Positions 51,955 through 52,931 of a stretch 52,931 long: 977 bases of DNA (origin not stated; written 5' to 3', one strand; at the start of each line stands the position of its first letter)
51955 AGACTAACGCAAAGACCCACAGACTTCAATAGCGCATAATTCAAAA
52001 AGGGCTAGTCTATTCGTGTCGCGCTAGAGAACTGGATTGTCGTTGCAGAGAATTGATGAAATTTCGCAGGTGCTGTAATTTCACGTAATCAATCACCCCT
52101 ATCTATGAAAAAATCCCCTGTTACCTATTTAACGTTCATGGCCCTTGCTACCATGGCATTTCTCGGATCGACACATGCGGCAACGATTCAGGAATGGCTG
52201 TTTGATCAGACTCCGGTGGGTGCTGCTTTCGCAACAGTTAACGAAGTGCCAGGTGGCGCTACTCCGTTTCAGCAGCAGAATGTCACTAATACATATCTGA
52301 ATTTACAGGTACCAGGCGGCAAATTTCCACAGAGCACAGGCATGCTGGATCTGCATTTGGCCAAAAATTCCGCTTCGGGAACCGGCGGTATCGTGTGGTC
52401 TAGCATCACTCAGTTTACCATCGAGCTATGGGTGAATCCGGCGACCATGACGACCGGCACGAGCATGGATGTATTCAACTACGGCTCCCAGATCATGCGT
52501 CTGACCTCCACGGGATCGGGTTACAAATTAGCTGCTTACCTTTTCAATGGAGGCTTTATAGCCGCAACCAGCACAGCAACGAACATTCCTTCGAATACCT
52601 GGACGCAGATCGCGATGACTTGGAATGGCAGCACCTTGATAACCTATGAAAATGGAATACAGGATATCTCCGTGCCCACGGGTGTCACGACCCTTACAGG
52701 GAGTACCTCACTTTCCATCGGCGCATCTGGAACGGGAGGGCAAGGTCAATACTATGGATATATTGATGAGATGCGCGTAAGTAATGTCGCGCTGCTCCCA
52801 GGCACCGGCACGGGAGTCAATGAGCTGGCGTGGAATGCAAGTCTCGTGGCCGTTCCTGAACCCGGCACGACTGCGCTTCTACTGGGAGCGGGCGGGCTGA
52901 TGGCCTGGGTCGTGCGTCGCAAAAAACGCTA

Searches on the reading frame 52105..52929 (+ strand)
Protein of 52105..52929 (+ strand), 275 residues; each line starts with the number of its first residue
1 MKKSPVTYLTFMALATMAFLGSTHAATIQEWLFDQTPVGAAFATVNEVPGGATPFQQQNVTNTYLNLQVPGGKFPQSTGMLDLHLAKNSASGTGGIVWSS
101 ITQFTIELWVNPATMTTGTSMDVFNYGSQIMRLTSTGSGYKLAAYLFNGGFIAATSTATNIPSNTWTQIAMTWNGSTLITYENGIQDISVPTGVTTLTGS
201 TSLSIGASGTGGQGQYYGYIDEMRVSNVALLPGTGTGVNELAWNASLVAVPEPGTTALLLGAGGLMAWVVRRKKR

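Call 6: search_protein_families(library=ncbifam, proteins=[window:52105-52929:+], max_evalue=1)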
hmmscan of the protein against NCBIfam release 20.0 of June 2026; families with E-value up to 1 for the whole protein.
window:52105-52929:+ (275 aa): 9 families
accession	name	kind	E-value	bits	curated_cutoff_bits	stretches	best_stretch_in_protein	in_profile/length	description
NF038129.1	PEP_NF038129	equivalog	1.4e-05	25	65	1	200-273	118-194/194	NF038129 family PEP-CTERM protein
TIGR02595.1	PEP_CTERM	domain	2.8e-05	24.7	16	1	250-275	1-24/24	PEP-CTERM sorting domain-containing protein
NF033554.9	floc_PepA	equivalog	3.3e-05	23.8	80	1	10-275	4-260/261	flocculation-associated PEP-CTERM protein PepA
NF038124.1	PEP_CTERM_TLD_A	exception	0.00079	19.1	100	1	211-274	169-235/235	PEP_CTERM-anchored TLD domain-containing protein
NF038119.1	PEP_CTERM_MHFG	equivalog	0.0087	16.4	100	1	242-273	228-259/260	MHFG family PEP-CTERM protein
NF038125.1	PEP_CTERM_THxN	subfamily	0.023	14.3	85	1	242-274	212-246/246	THxN family PEP-CTERM protein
NF033947.0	PEP-cistern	hypoth_equivalog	0.025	14.3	60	1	234-272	160-195/195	cistern family PEP-CTERM protein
NF038120.1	PEP_CTERM_QFxxD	subfamily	0.073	12.9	80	1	246-273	189-214/215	NF038120 family PEP-CTERM protein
NF038126.1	PEP_CTERM_FxDxF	subfamily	0.42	10.8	50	1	244-273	136-165/165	FxDxF family PEP-CTERM protein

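Call 16: search_protein_families(library=pfam, proteins=[window:52105-52929:+], max_evalue=0.001)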
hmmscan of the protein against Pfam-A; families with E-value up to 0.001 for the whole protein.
window:52105-52929:+ (275 aa): 2 families
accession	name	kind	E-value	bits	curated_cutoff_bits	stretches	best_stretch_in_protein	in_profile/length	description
PF13385.13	Laminin_G_3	-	1e-17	65.1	27.6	1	102-231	17-146/151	Concanavalin A-like lectin/glucanases superfamily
PF07589.16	PEP-CTERM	-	8.4e-06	26.1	20.7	1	249-273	1-24/24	PEP-CTERM motif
